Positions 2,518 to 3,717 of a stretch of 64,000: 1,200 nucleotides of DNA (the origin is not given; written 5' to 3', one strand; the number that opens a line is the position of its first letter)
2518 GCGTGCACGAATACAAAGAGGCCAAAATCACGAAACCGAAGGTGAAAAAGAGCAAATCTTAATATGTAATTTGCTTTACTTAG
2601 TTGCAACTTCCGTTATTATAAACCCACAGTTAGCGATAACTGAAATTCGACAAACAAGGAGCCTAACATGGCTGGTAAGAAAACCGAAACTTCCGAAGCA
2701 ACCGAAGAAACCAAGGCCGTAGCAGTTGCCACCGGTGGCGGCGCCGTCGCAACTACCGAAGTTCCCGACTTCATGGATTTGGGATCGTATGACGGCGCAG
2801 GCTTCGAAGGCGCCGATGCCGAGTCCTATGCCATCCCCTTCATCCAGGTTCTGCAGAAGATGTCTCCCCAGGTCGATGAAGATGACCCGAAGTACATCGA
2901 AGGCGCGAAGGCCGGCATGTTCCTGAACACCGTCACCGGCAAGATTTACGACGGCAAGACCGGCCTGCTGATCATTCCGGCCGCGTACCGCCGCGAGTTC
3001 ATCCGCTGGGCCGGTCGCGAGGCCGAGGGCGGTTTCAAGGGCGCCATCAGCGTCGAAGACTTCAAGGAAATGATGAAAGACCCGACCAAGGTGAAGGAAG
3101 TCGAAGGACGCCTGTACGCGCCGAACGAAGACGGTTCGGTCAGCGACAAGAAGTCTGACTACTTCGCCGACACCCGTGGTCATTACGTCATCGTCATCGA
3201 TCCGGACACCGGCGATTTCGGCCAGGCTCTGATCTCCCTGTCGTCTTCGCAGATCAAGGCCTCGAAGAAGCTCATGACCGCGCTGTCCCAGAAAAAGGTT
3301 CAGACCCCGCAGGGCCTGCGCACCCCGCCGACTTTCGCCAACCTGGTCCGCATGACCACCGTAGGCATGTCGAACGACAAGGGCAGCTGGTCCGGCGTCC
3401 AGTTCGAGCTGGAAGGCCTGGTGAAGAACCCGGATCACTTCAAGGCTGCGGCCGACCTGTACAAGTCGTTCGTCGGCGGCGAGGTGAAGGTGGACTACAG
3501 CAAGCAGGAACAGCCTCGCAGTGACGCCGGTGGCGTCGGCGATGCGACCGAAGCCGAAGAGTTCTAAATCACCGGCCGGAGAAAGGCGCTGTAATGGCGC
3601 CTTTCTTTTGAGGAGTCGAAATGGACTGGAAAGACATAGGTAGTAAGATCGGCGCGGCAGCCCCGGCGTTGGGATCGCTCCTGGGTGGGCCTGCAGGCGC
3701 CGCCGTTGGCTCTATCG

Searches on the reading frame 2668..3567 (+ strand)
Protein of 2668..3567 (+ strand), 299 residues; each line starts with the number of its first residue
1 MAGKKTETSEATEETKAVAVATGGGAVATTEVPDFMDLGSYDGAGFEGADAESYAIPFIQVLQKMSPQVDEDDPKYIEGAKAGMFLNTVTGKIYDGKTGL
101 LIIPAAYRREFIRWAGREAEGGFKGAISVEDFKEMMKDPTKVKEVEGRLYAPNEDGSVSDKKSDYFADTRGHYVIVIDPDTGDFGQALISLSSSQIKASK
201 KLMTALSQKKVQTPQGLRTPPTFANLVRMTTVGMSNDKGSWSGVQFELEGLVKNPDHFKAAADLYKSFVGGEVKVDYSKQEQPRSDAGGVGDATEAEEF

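Call 83: search_protein_families(library=pfam, proteins=[window:2668-3567:+], max_evalue=0.01)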
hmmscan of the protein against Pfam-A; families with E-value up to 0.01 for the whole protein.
window:2668-3567:+ (299 aa): 1 family
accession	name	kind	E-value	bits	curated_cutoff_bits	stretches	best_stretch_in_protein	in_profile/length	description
PF23977.1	Pam3_Gp34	-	2.1e-94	316.2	27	1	30-274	4-235/235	Pam3 phage gp34-like protein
